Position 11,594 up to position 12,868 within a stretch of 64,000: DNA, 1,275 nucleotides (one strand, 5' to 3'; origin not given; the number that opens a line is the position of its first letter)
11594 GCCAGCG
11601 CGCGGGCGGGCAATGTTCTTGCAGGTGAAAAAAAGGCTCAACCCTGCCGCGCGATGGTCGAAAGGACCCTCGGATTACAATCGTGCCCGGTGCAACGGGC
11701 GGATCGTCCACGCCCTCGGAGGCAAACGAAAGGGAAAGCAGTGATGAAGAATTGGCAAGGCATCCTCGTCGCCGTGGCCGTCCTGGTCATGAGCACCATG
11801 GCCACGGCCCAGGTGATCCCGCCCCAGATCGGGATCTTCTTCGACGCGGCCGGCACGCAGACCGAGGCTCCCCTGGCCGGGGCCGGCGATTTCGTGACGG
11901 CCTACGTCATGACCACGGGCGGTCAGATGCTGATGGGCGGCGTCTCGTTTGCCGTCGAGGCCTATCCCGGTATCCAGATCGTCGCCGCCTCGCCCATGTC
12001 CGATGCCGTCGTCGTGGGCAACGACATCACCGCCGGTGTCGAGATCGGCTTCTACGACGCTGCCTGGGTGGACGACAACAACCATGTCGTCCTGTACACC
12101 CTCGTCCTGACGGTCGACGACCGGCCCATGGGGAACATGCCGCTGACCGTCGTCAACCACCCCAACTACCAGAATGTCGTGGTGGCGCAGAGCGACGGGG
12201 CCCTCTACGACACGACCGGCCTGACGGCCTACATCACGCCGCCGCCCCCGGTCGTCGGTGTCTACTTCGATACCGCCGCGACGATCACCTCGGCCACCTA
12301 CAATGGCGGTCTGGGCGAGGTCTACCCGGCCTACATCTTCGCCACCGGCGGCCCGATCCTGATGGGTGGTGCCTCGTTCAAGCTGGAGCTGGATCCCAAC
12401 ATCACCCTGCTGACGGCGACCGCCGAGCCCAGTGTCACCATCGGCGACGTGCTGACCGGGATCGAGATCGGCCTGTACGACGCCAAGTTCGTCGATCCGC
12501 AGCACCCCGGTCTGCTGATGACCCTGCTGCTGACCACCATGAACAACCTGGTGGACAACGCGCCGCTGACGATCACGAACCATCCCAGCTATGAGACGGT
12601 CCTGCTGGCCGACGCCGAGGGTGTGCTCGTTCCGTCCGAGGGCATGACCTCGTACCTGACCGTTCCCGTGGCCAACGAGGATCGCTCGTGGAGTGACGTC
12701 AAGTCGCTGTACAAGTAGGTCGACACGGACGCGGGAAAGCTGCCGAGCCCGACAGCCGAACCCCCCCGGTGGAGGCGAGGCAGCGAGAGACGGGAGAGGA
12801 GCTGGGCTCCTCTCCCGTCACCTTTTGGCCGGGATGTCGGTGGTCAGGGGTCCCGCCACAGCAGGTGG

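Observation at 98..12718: Shared uncharacterised about 140-aa domain in two secreted proteins (the N-terminus of a 1120-aa T9SS cargo and a tandem pair in CDS 11744-12718)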

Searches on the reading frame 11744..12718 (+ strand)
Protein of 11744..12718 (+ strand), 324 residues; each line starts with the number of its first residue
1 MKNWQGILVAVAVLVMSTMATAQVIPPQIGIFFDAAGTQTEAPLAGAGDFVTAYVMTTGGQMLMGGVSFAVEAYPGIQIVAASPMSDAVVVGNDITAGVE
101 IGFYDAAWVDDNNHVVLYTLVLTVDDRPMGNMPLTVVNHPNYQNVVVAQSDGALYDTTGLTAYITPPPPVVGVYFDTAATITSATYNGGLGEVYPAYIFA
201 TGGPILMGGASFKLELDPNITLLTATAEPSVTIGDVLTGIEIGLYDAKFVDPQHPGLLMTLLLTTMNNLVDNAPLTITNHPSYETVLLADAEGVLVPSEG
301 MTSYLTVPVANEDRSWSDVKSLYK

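Call 7: search_protein_families(library=pfam, proteins=[window:11744-12718:+], max_evalue=1)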
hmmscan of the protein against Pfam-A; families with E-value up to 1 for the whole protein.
window:11744-12718:+ (324 aa): 0 families

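Call 8: search_protein_families(library=ncbifam, proteins=[window:11744-12718:+], max_evalue=1)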
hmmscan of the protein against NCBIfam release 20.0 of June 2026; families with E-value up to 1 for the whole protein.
window:11744-12718:+ (324 aa): 1 family
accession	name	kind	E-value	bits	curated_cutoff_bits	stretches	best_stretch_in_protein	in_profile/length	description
NF008202.0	PRK10959.1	equivalog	0.057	12.7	287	1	10-92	5-89/212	outer membrane protein OmpW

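Call 9: find_homologous_proteins(query=window:11744-12718:+, max_evalue=0.001)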
Query window:11744-12718:+ (324 aa): 11 proteins with E <= 0.001 among 5458 candidates.
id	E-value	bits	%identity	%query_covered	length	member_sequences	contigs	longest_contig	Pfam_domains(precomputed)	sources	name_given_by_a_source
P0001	9.0e-207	704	100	100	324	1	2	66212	-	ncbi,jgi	-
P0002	5.4e-148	511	72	100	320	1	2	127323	-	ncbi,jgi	-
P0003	4.1e-140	485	67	100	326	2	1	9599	-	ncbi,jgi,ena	-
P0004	2.8e-132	459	64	100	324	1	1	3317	-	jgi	-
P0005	1.3e-129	450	63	100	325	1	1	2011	-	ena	-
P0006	8.3e-118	411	60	93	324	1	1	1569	-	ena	-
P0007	1.6e-70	256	64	55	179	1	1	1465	-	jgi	-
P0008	2.9e-54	203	40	100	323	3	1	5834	-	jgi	-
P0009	4.9e-53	199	38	100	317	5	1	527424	-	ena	-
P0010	5.8e-37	146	33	93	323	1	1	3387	-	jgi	jgi:hypothetical protein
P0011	4.4e-27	113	45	48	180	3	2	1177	-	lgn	-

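Call 21: find_encoding_contigs(protein=P0001, flank=10000, max_places=3)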
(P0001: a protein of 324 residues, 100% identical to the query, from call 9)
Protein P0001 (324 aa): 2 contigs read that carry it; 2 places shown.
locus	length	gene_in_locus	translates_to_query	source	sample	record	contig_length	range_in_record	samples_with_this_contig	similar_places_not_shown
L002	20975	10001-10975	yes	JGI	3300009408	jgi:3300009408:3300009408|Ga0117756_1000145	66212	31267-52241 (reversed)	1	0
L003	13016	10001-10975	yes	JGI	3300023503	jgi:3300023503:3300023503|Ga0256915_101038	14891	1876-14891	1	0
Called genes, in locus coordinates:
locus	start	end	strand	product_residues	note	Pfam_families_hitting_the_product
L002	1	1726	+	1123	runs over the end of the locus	PF13860:FlgD_ig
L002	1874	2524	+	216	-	PF03848:TehB, PF13489:Methyltransf_23, PF05175:MTS (weak), PF02353:CMAS (weak), PF13847:Methyltransf_31, PF08241:Methyltransf_11, PF08242:Methyltransf_12, PF13649:Methyltransf_25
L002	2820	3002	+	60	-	-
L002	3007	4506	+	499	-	PF04055:Radical_SAM, PF13353:Fer4_12 (faint)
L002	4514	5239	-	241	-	-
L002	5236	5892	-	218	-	PF04542:Sigma70_r2, PF08281:Sigma70_r4_2, PF04545:Sigma70_r4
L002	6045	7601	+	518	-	PF20695:UbiD_N, PF01977:UbiD, PF20696:UbiD_C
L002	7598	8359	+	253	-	PF01209:Ubie_methyltran, PF13847:Methyltransf_31, PF08241:Methyltransf_11, PF08242:Methyltransf_12 (weak), PF13649:Methyltransf_25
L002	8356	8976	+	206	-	PF02441:Flavoprotein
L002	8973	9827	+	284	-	PF01040:UbiA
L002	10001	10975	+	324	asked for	-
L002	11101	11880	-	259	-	PF13616:Rotamase_3, PF00639:Rotamase, PF13616:Rotamase_3, PF00639:Rotamase, PF13145:Rotamase_2 (weak)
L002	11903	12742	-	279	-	PF00588:SpoU_methylase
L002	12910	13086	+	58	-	PF18917:LiaI-LiaF-like_TM1, PF22570:LiaF-TM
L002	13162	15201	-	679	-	PF00932:LTD (weak), PF09822:ABC_transp_aux (weak), PF23355:IFT52_GIFT (faint), PF13860:FlgD_ig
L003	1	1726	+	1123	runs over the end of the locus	PF13860:FlgD_ig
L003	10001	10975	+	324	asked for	-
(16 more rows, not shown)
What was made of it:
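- Checked: A = window 98-3469, 1123 aa, and is called at that length in two public assemblies (call 21).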

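Call 32: predict_structure(alignment_id=A1)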
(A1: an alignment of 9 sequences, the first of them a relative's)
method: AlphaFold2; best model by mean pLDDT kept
length: 324 residues; sequences in the alignment: 9
mean_pLDDT: 82.9   pTM: 0.59
mean pLDDT of the five models: 82.9, 76.5, 75.3, 73.0, 67.3
residues with pLDDT >= 90: 156; 70-90: 106; 50-70: 47; < 50: 15
segments of 3 or more residues with pLDDT < 50: 16-22, 310-313, 322-324
pLDDT, mean of each block of 10 residues (from residue 1): 56 49 77 90 78 92 93 90 88 90 90 91 74 93 92 91 85 85 63 88 82 93 94 95 91 85 81 91 93 87 74 47 44
secondary structure, 60 per line:
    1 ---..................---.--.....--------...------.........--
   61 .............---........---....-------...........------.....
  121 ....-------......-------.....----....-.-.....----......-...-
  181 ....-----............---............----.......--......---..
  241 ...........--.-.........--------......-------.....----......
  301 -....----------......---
elements in order: H4-21 E28-32 E41-43 E50-58 E61-73 E77-84 E88-91 E99-109 E116-124 E132-137 E145-149 E154-157 E161-165 E170-175 E181-184 E190-201 E205-216 E221-227 E230-235 E239-251 E256-264 E273-278 E286-290 E295-300 E302-305 H316-321
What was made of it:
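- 12662..12718 (+): Protein B linker and C-terminal tail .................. plus stop codon (residues 307-324). AlphaFold gives low confidence here, a short helix at 316-321 (call 32).
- AlphaFold gives no confident contact for the tail (call 32). AlphaFold shows no tail-to-module contact (call 32).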

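Call 39: fold_search(model_id=the predicted structure, library=pdb)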
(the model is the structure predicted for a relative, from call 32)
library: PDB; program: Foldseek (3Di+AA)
matches with E <= 10: 1436; with E <= 0.001: 79
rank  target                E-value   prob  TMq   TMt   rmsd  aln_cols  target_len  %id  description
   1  4ofq_A                1.9e-07  1.00  0.28  0.27  13.2       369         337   10  Structure of the C-terminal domain of the Streptococcus pyogenes antigen I/II-family protein AspA (released 2014-03-12)
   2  2w1n                  2.5e-07  1.00  0.32  0.44  15.5       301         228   11  cohesin and fibronectin type-III double module construct from the Clostridium perfringens glycoside hydrolase GH84C (released 2009-02-03)
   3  6avu_A                1.4e-06  1.00  0.34  0.16  10.1       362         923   10  Human alpha-V beta-3 Integrin (open conformation) in complex with the therapeutic antibody LM609 (released 2017-11-01)
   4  6avq_A                1.6e-06  1.00  0.34  0.16  10.5       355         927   10  The Therapeutic Antibody LM609 Selectively Inhibits Ligand Binding to Human alpha-V beta-3 Integrin via Steric Hindran (released 2017-11-01)
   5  8xez_A                2.4e-06  1.00  0.34  0.17   9.8       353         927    9  Cryo-EM structure of integrin ITGAV/ITGB3 complex, conformation 5 (released 2024-12-18)
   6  8t2v_A                2.5e-06  1.00  0.37  0.17  10.6       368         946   10  Cryo-EM Structures of Full-length Integrin alphaIIbbeta3 in Native Lipids (released 2023-07-26)
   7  8xen_A                2.7e-06  1.00  0.34  0.16  10.9       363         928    9  Cryo-EM structure of integrin ITGAV/ITGB3 complex, conformation 4 (released 2024-12-18)
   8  6avr_A                4.5e-06  1.00  0.34  0.16  10.5       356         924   10  Human alpha-V beta-3 Integrin (intermediate conformation) in complex with the therapeutic antibody LM609 (released 2017-11-01)
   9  6e3f                  5.0e-06  1.00  0.28  0.20  16.0       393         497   10  The structure of the C-terminal domains (C123) of Streptococcus intermedius antigen I/II (Pas) (released 2019-07-17)
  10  4g1e_A                6.6e-06  1.00  0.34  0.16  11.1       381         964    9  Crystal structure of integrin alpha V beta 3 with coil-coiled tag. (released 2012-12-12)
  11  4mmz_A                7.3e-06  1.00  0.35  0.17  10.6       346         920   10  Integrin AlphaVBeta3 ectodomain bound to an antagonistic tenth domain of Fibronectin (released 2014-03-26)
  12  8beg_B                7.7e-06  1.00  0.28  0.16  14.0       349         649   10  Structure of Ig-like domains from PrgB (released 2022-11-30)
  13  3pg2_B                1.1e-05  1.00  0.30  0.31  16.0       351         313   10  The Crystal structure of the major pilin GBS80 of Streptococcus agalactiae 35 kDa C-terminal fragment (released 2011-03-02)
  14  4nen_A                1.1e-05  1.00  0.21  0.08  19.2       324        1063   11  An internal ligand-bound, metastable state of a leukocyte integrin, aXb2 (released 2014-01-15)
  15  3opu_D                1.2e-05  1.00  0.28  0.27  12.9       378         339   13  Crystal structure of the C-terminal domain of Streptococcus mutans surface protein SpaP (released 2011-01-19)
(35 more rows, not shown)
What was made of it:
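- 11819..12241 (+): Protein B module 1 (residues 26-166), starting with IGIFFD. The AlphaFold beta-sandwich has cohesins as its best single-domain Foldseek matches (calls 32, 39).
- On Cohesin (PF00963, cohesin-dockerin system): B's single-domain matches are cohesins at TM 0.59-0.71 (calls 32, 39).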

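Call 44: find_related_loci(query=A6, collection=genome_contigs, flank=8000)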
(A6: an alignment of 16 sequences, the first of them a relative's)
Query A6 (324 aa) in genome_contigs; peptide patterns used: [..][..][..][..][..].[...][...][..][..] (x = any residue, [..] = any of these).
108 stretches matched a pattern; 27 encode a relative of the query (tblastn E <= 1e-3); 27 distinct loci.
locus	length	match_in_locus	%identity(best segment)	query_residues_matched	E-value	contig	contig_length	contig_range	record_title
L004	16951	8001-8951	41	1-323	1e-62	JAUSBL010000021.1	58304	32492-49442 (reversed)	MAG: Candidatus Latescibacterota bacterium isolate E6_metabat.bin.61 E6_k141_12415, whole genome shotgun sequence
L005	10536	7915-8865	39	1-323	1e-61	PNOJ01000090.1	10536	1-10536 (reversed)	MAG: Gemmatimonas sp. isolate SW.020 SW_1004248_10536, whole genome shotgun sequence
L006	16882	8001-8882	40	27-323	4e-58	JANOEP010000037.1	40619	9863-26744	MAG: bacterium isolate SOY_65_metabat_222 SOY_65_k141_2104412, whole genome shotgun sequence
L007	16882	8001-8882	40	27-323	4e-58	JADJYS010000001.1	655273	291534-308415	MAG: bacterium isolate Lyne_18-Q3-R50-59_BATAC.526 tig00003239-10-6545020, whole genome shotgun sequence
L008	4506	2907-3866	35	1-324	5e-57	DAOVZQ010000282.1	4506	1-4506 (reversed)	MAG TPA_asm: bacterium isolate CSMAG_1813 CSMAG_1813_k141_6365884_length_4506_cov_8.0000, whole genome shotgun sequence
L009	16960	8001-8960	39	1-324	1e-55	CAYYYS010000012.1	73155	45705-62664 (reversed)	MAG TPA_asm: uncultured Fibrobacteraceae bacterium isolate binchicken_co65_325 genome assembly, contig: NODE_1296_length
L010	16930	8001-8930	38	11-323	7e-54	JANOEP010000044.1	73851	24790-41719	MAG: bacterium isolate SOY_65_metabat_222 SOY_65_k141_61140, whole genome shotgun sequence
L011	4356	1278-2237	37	1-324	3e-52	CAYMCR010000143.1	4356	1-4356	MAG TPA_asm: uncultured Fibrobacteraceae bacterium isolate binchicken_co65_219 genome assembly, contig: NODE_68448_lengt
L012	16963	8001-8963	37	1-323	3e-51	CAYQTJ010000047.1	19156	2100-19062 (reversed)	MAG TPA_asm: uncultured Fibrobacteraceae bacterium isolate SRP220891_co4_181 genome assembly, contig: NODE_4861_length_1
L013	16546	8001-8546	50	1-324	1e-42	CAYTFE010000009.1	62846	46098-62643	MAG TPA_asm: uncultured Fibrobacteraceae bacterium isolate binchicken_co65_24 genome assembly, contig: NODE_1735_length_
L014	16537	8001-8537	50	1-324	2e-42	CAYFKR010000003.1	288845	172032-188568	MAG TPA_asm: uncultured Fibrobacteraceae bacterium isolate ERP019367_co1_103 genome assembly, contig: NODE_46_length_288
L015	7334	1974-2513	47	1-324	2e-41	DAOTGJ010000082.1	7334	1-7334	MAG TPA_asm: Candidatus Krumholzibacteriia bacterium isolate AMR_MDS_3080 NODE_12113_length_7334_cov_20.918121, whole ge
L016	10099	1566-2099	48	1-324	6e-41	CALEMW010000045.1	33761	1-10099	MAG TPA_asm: uncultured bacterium isolate ERR2206774_bin.11_CONCOCT_v1.1_MAG genome assembly, contig: ERZ889078.555, who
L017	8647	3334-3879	47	1-324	1e-40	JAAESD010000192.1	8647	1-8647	MAG: bacterium isolate Ust_3 UstG_CONTIG1369231, whole genome shotgun sequence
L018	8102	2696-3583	34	29-324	1e-36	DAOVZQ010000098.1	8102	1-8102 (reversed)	MAG TPA_asm: bacterium isolate CSMAG_1813 CSMAG_1813_k141_3139756_length_8102_cov_6.0000, whole genome shotgun sequence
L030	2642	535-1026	27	171-324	5e-5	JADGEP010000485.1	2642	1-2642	MAG: Candidatus Krumholzibacteriia bacterium isolate BB39 NODE_485_length_2642_cov_2.897466, whole genome shotgun sequen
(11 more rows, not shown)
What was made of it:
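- Tried and rejected: It was redone with A6 (call 44).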

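Call 53: find_encoding_contigs(protein=P0002, flank=10000, max_places=2)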
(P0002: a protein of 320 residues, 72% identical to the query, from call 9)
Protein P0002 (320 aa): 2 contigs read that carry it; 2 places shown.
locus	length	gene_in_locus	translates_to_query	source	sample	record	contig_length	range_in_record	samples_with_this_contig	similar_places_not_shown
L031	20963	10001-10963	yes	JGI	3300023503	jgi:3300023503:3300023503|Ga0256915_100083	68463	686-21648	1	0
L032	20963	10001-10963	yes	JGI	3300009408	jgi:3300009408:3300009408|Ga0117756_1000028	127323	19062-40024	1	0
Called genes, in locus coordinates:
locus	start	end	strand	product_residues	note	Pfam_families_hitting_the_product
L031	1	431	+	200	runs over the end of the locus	-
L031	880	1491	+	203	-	-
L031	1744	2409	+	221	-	-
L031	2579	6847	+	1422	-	PF01364:Peptidase_C25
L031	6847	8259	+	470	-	PF08486:SpoIID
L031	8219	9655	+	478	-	PF00933:Glyco_hydro_3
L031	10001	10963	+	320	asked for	-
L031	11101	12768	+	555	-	PF03571:Peptidase_M49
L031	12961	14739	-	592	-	PF17900:Peptidase_M1_N, PF01433:Peptidase_M1, PF09127:Leuk-A4-hydro_C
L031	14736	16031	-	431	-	PF18958:DUF5700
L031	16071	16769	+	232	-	PF04055:Radical_SAM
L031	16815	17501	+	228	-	PF06508:QueC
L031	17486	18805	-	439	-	PF04413:Glycos_transf_N, PF13524:Glyco_trans_1_2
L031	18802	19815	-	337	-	PF01075:Glyco_transf_9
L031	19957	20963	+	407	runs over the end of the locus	PF01595:CNNM, PF00571:CBS, PF03471:CorC_HlyC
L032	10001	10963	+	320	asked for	-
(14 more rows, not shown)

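Call 80: search_protein_families(library=pfam, proteins=[L030:1-1029:+, L013:64-4089:+], max_evalue=0.1)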
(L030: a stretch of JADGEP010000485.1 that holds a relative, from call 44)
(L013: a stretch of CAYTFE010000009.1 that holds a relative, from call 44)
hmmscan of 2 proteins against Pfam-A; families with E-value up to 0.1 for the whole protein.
L030:1-1029:+ (343 aa): 1 family
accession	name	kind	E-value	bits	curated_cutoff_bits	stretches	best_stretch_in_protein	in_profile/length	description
PF00404.24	Dockerin_1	-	0.0011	19.5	22.9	0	141-165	3-24/57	Dockerin type I domain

L013:64-4089:+ (1341 aa): 12 families
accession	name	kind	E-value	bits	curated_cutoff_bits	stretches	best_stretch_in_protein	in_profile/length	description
PF00041.27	fn3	-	1.3e-37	128.3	25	6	676-756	2-79/84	Fibronectin type III domain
PF24489.1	Ig_J_second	-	3.4e-13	50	27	2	725-762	55-94/105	Tip attachment protein J second Ig-like domain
PF13860.13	FlgD_ig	-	9.1e-11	42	27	1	1272-1328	19-75/79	FlgD Ig-like domain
PF16656.11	Pur_ac_phosph_N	-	2.3e-09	38.2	30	1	308-378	3-83/93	Purple acid Phosphatase, N-terminal domain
PF25059.1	FN3_DSCAM-DSCAML_C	-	2.9e-07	31.2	39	0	704-762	23-80/89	DSCAM/DSCAML C-terminal Fn3-like domain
PF16655.11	PhoD_N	-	8.1e-07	29.9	30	0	361-377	64-80/90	PhoD-like phosphatase, N-terminal domain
PF17892.7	Cadherin_5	-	1.1e-06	28.8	26.5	1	484-573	2-97/98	Cadherin-like domain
PF17963.7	Big_9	-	1.3e-05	26.5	23.6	2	495-570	10-87/89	Bacterial Ig domain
PF18962.6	Por_Secre_tail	-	7.5e-05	23.4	27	1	1258-1337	3-73/75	Secretion system C-terminal sorting domain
PF13585.12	CHU_C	-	0.0011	19.5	27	1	1271-1333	23-78/86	CHU_C Type IX secretion signal domain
PF23376.1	Fn3_VIN3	-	0.0035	18.3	33.9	0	452-485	65-98/99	VIN3-like, fibronectin type-III domain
PF21910.2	GH85_C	-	0.019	15.8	27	0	690-731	19-58/95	GH85 endohexosaminidases, C-terminal domain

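Call 90: list_cluster_members(proteins=[P0001, P0002, P0012, P0015, P0177, P0178, P0195, P0198, P0003, P0200])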
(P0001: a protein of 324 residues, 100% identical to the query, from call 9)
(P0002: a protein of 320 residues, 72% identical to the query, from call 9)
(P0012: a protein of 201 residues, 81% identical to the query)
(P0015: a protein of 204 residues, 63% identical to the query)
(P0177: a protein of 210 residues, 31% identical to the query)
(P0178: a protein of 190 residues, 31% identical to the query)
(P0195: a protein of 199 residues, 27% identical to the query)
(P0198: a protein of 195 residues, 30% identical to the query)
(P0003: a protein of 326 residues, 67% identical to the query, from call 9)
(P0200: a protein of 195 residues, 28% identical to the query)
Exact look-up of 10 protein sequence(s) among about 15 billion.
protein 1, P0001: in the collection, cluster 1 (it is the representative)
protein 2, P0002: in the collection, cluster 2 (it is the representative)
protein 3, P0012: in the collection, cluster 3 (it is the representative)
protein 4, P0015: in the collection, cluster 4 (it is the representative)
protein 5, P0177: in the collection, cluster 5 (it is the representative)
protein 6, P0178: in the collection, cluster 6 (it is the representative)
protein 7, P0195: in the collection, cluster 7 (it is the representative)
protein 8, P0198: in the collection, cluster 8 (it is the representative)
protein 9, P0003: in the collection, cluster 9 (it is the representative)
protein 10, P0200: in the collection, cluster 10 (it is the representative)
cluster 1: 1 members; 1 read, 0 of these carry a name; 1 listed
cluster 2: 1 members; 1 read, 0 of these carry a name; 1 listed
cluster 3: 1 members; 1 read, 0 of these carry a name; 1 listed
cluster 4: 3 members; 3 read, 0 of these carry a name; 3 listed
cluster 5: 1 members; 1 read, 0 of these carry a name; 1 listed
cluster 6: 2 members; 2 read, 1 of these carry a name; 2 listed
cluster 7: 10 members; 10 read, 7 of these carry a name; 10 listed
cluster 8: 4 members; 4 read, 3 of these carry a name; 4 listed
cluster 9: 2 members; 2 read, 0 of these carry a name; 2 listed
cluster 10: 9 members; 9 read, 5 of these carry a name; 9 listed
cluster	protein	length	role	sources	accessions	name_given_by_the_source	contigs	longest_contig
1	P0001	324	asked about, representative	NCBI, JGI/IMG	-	-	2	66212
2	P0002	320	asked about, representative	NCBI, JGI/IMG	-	-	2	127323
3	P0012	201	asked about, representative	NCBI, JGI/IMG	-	-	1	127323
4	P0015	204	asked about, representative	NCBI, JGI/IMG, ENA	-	-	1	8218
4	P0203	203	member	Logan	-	-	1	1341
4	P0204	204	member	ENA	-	-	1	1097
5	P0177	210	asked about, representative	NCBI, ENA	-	-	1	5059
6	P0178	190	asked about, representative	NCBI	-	-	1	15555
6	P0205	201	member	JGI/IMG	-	hypothetical protein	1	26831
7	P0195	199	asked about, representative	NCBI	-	-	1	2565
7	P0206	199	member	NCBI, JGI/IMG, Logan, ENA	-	hypothetical protein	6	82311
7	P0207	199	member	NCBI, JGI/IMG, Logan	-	hypothetical protein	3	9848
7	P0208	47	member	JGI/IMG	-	hypothetical protein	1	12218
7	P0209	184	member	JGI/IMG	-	hypothetical protein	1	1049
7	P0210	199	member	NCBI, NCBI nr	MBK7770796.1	MAG: hypothetical protein IPI48_09755 [bacterium] | hypothetical protein [bacterium]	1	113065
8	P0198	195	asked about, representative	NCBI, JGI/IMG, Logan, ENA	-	hypothetical protein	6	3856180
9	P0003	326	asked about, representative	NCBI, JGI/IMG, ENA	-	-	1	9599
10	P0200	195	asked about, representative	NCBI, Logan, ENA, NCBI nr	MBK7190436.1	MAG: hypothetical protein IPH86_17640 [bacterium] | hypothetical protein [bacterium]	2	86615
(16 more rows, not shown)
